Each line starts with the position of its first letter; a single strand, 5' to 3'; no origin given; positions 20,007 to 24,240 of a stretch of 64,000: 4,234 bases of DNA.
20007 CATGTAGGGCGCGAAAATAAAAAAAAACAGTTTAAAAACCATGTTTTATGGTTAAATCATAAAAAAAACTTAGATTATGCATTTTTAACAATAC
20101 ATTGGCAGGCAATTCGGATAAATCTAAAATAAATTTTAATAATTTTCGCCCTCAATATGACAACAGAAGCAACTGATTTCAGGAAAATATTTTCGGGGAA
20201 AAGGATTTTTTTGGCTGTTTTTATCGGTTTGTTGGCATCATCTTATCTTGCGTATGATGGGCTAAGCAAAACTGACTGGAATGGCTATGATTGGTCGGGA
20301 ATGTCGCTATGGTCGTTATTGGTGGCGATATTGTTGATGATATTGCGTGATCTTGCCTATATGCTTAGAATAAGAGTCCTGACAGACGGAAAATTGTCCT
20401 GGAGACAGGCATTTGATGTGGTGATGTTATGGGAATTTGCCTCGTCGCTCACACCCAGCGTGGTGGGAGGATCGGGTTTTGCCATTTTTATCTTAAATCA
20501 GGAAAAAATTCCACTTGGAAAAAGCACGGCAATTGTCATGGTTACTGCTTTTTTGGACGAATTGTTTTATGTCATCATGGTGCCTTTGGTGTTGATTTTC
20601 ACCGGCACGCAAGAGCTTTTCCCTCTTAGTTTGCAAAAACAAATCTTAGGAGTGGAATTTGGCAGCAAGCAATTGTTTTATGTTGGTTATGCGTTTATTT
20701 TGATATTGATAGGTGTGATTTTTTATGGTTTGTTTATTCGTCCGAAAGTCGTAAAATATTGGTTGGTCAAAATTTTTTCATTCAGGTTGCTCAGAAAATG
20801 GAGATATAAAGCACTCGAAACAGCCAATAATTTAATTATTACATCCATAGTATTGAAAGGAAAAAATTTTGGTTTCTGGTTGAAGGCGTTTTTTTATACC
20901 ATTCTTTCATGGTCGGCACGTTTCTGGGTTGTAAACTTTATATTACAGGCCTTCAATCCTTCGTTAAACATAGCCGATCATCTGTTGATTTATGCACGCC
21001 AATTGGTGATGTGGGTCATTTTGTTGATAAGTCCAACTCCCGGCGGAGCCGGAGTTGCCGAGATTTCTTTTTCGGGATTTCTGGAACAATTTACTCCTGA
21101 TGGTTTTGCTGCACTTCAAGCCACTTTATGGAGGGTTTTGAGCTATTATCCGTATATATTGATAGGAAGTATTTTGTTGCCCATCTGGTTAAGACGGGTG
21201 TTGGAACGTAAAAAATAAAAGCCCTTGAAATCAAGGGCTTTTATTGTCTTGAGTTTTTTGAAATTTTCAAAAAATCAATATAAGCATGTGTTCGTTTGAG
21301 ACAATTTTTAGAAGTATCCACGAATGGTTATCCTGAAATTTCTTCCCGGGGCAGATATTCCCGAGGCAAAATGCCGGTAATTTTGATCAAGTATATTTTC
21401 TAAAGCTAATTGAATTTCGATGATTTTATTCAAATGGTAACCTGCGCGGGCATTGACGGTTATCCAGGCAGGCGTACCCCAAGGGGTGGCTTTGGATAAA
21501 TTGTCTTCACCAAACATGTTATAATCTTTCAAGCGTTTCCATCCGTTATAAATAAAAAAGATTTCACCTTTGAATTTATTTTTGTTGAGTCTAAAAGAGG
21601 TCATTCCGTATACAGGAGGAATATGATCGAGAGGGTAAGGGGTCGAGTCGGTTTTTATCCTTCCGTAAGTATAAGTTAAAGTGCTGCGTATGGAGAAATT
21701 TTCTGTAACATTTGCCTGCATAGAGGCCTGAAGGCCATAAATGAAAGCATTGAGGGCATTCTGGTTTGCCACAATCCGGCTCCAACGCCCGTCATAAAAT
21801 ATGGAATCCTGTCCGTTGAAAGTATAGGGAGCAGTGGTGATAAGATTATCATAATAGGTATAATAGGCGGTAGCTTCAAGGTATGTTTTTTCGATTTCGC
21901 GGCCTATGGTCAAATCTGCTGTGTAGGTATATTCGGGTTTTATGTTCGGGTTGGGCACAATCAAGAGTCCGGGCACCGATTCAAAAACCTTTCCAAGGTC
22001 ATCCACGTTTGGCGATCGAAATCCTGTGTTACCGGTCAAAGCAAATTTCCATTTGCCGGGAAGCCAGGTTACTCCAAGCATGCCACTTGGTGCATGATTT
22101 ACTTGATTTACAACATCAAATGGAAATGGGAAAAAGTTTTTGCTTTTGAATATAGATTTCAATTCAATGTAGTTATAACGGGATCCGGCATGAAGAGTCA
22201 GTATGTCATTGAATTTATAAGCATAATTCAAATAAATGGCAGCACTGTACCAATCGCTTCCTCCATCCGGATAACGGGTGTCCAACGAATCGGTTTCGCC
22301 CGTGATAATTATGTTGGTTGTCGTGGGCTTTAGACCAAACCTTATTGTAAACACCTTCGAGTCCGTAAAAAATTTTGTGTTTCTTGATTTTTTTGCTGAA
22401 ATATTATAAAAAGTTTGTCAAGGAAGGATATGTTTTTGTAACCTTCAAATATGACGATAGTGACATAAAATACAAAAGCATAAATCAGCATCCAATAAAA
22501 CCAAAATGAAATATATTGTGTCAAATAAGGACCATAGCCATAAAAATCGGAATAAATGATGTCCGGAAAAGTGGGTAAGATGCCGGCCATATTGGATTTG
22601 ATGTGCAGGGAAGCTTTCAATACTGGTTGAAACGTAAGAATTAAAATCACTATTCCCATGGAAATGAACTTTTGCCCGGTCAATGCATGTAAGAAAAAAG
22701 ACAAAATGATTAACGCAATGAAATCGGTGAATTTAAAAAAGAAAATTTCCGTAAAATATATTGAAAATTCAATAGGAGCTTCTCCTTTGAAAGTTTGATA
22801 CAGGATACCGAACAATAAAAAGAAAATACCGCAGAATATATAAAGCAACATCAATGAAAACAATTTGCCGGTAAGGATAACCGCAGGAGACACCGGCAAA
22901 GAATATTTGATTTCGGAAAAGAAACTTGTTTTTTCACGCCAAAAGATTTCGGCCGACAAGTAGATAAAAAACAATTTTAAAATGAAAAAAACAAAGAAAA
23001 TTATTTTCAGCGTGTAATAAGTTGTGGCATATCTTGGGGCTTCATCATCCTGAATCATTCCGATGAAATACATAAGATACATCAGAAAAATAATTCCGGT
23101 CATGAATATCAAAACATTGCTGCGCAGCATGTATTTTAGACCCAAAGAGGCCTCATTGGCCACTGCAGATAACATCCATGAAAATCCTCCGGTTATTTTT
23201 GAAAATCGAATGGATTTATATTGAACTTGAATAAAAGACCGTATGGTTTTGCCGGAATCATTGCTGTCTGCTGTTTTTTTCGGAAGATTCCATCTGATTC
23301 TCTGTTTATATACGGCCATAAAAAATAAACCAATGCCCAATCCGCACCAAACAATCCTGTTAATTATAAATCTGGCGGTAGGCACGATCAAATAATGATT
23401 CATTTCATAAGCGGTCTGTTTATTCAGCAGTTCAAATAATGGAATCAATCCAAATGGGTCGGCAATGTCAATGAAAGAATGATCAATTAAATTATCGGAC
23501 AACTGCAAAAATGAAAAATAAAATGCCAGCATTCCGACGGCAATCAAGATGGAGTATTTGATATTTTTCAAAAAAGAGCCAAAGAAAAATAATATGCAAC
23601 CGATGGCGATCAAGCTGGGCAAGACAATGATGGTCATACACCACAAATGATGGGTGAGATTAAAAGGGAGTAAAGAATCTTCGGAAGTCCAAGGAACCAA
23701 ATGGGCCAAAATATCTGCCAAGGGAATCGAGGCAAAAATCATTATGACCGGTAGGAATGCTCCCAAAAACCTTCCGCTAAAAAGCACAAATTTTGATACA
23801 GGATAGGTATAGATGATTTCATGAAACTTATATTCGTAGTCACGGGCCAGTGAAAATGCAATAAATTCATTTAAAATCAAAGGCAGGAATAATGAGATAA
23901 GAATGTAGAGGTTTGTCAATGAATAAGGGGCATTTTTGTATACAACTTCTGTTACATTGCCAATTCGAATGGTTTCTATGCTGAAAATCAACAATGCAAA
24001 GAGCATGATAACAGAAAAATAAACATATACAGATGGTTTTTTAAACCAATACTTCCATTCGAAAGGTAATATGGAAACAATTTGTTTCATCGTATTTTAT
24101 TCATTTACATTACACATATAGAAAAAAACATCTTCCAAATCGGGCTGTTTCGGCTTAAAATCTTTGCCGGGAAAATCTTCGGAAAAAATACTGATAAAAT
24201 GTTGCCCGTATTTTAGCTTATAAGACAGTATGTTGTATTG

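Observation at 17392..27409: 5.0-kb head-to-tail tandem duplication spanning four genes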

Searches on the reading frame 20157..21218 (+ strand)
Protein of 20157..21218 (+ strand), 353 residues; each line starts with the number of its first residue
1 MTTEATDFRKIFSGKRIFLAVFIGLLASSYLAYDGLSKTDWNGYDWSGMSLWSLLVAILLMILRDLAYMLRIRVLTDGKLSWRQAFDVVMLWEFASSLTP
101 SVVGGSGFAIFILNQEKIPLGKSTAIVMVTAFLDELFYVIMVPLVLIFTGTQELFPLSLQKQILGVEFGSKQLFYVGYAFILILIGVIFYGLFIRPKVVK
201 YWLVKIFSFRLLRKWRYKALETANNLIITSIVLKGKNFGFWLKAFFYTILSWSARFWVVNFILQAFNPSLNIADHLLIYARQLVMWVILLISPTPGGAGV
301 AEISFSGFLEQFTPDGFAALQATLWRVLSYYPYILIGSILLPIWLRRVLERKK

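Call 5: search_protein_families(library=pfam, proteins=[window:20157-21218:+])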
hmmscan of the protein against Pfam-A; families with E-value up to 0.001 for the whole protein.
window:20157-21218:+ (353 aa): 1 family
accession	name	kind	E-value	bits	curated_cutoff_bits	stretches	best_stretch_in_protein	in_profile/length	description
PF03706.18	LPG_synthase_TM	-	4.6e-31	108.8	33.4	1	23-337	7-302/302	Lysylphosphatidylglycerol synthase TM region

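Call 10: find_encoding_contigs(protein=window:20157-21218:+, flank=10000, max_places=10)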
Protein window:20157-21218:+ (353 aa): no gene with exactly this product is on record in the collection.

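Call 11: find_related_loci(query=window:20157-21215:+, collection=genome_contigs, flank=10000)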
Query window:20157-21215:+ (353 aa) in genome_contigs; peptide patterns used: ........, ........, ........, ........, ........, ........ (x = any residue, [..] = any of these).
82 stretches matched a pattern; 38 encode a relative of the query (tblastn E <= 1e-3); 38 distinct loci.
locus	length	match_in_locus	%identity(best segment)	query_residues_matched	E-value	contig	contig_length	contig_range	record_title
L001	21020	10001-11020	58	10-353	2e-124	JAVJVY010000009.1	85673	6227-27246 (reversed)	MAG: Vicingaceae bacterium isolate C2-GNP5-19 k141_2632, whole genome shotgun sequence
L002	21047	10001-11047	52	4-353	9e-121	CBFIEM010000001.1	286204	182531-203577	MAG: Salibacteraceae bacterium isolate Co_bin_519_strict genome assembly, contig: Co_bin_519_strict_c1, whole genome sho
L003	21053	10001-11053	51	4-353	1e-111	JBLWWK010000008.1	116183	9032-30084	MAG: Salibacteraceae bacterium isolate EA14-06 A14maxbin.021RE.5K@8, whole genome shotgun sequence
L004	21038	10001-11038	51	5-353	2e-108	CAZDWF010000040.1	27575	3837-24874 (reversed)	MAG TPA_asm: uncultured Bacteroidales bacterium isolate SRP167671_co2_84 genome assembly, contig: NODE_2295_length_27575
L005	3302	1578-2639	50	1-353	4e-110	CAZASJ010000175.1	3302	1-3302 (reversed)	MAG TPA_asm: uncultured Bacteroidales bacterium isolate binchicken_co42_2 genome assembly, contig: NODE_62836_length_330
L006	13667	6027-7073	53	1-352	2e-107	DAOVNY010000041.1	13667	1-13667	MAG TPA_asm: Bacteroidales bacterium isolate CSMAG_1509 CSMAG_1509_k141_494570_length_13667_cov_43.0000, whole genome sh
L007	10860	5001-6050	50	6-353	3e-107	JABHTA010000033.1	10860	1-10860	MAG: Flavobacteriales bacterium isolate SI039_bin50 k141_1885041, whole genome shotgun sequence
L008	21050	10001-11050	47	4-353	4e-104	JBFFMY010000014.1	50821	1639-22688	MAG: Salibacteraceae bacterium isolate Mix_mud18.2022.04.6 k141_165328_length_50821_cov_14.8975, whole genome shotgun se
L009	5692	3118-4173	49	4-352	5e-104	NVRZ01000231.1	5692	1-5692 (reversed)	MAG: Bacteroidetes bacterium isolate NORP154 Contig_source1382A_30487, whole genome shotgun sequence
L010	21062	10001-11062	49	1-353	1e-103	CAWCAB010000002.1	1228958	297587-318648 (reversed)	MAG: uncultured Bacteroidetes bacterium isolate MFD03804.bin.1.79 genome assembly, contig: contig_3984, whole genome sho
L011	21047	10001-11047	50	1-353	1e-103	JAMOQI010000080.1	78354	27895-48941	MAG: Bacteroidales bacterium isolate 4559-240_metabat2_scaf2bin.068 4559-240_scaffold_72_c1, whole genome shotgun sequen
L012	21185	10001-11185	45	3-353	4e-103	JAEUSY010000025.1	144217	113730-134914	MAG: Flavobacteriales bacterium isolate new MAG-315 k141_967344, whole genome shotgun sequence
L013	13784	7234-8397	46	3-346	3e-103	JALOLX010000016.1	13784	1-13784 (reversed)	MAG: Flavobacteriales bacterium isolate Prado036 scaffold_9554, whole genome shotgun sequence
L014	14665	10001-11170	45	3-348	1e-102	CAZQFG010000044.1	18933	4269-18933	MAG TPA_asm: uncultured Chryseobacterium sp. isolate SRP107338_co1_43 genome assembly, contig: NODE_2832_length_18933_co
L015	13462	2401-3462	49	1-353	2e-102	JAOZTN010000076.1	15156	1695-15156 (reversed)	MAG: Bacteroidales bacterium isolate GMC8_bin_15 GMC8_3052_length_15156_cov_13.485531, whole genome shotgun sequence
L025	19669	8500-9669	46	2-347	7e-98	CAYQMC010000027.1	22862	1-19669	MAG TPA_asm: uncultured Chryseobacterium sp. isolate binchicken_co208_44 genome assembly, contig: NODE_3271_length_22862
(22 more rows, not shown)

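Call 13: find_related_loci(query=window:20157-21215:+, collection=metagenome_contigs, flank=10000)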
Query window:20157-21215:+ (353 aa) in metagenome_contigs; peptide patterns used: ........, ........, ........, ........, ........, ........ (x = any residue, [..] = any of these).
88 stretches matched a pattern; 29 encode a relative of the query (tblastn E <= 1e-3); 29 distinct loci.
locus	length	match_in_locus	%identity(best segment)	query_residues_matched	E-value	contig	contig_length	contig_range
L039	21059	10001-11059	98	1-353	0e+0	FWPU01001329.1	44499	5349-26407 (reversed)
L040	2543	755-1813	51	1-352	9e-116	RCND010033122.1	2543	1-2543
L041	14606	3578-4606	49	3-348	4e-109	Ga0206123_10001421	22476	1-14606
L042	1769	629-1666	51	5-353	2e-115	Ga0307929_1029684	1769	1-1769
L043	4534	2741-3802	48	1-353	1e-104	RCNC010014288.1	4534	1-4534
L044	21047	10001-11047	50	1-353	7e-104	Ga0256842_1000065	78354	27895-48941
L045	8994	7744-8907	46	4-347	5e-104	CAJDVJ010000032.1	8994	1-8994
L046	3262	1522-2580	50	1-352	3e-104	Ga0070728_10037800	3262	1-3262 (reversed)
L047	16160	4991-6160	45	2-347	1e-101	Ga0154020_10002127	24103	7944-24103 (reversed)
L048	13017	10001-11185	44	3-353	2e-101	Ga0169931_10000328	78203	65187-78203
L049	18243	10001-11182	45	2-351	1e-101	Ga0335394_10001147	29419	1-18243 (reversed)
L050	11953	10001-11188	45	2-353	4e-101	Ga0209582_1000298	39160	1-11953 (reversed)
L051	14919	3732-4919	45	2-353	4e-101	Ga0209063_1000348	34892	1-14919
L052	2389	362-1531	44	2-347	4e-105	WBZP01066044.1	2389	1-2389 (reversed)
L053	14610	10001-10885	55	56-352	9e-100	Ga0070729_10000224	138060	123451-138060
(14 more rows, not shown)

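Call 23: search_protein_families(library=ncbifam, proteins=[window:20157-21218:+], max_evalue=0.001)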
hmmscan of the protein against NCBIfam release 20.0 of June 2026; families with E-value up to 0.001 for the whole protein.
window:20157-21218:+ (353 aa): 2 families
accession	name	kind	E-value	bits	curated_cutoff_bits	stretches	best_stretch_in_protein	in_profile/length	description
TIGR00374.1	TIGR00374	subfamily_domain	1.3e-22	80.7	43.2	1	54-352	32-321/323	flippase-like domain-containing protein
NF053789.1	GlcN_PG_flip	equivalog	9.1e-19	67.9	320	1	54-351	38-324/327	glucosaminyl phosphatidylglycerol flippase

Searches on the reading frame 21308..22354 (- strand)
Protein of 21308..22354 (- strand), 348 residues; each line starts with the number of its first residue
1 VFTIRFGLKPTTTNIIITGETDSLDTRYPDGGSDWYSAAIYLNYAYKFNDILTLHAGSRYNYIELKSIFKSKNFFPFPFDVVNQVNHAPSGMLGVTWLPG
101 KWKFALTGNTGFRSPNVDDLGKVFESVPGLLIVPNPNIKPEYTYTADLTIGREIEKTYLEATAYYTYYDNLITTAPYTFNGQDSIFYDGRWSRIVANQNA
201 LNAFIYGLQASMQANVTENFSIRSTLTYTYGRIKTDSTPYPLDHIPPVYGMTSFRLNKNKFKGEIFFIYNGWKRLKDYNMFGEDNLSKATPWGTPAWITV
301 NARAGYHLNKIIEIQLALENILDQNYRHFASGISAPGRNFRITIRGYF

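Call 5: search_protein_families(library=pfam, proteins=[window:21308-22354:-])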
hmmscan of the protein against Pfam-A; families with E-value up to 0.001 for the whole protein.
window:21308-22354:- (348 aa): 2 families
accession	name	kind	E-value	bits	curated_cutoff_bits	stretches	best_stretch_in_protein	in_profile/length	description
PF00593.30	TonB_dep_Rec_b-barrel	-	5.2e-24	86.3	27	1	25-321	160-436/436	TonB dependent receptor-like, beta-barrel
PF14905.12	OMP_b-brl_3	-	5.9e-11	42.5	27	1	37-271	114-336/408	Outer membrane protein beta-barrel family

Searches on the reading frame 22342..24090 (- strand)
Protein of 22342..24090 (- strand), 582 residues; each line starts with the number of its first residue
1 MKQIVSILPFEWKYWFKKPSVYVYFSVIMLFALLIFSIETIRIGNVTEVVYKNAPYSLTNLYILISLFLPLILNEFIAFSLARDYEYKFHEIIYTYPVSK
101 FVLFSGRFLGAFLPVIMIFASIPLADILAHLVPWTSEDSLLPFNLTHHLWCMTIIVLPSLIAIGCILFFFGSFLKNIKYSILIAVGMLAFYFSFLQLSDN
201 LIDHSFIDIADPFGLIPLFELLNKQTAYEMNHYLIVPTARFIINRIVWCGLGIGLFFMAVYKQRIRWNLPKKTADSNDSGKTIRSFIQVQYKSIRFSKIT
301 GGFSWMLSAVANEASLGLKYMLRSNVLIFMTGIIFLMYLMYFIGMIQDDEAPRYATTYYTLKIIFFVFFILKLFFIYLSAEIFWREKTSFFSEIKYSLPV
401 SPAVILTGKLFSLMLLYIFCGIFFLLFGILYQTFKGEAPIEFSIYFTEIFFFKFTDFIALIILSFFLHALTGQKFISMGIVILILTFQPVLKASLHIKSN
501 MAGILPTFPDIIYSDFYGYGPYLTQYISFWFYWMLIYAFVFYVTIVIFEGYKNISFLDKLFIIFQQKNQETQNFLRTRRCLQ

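Call 5: search_protein_families(library=pfam, proteins=[window:22342-24090:-])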
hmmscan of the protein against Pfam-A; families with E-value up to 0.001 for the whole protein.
window:22342-24090:- (582 aa): 0 families

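Call 9: find_encoding_contigs(protein=window:22342-24090:-, flank=10000, max_places=10)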
Protein window:22342-24090:- (582 aa): no gene with exactly this product is on record in the collection.

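Call 17: find_homologous_proteins(query=window:22342-24090:-, max_evalue=1e-30)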
Query window:22342-24090:- (582 aa): 1 proteins with E <= 1e-30 among 8000 candidates.
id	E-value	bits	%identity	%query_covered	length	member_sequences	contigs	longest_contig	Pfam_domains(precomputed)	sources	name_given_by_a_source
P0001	3.4e-32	130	25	91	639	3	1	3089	-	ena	-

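Call 23: search_protein_families(library=ncbifam, proteins=[window:22342-24090:-], max_evalue=0.001)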
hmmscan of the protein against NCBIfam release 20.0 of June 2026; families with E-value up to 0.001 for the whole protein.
window:22342-24090:- (582 aa): 0 families
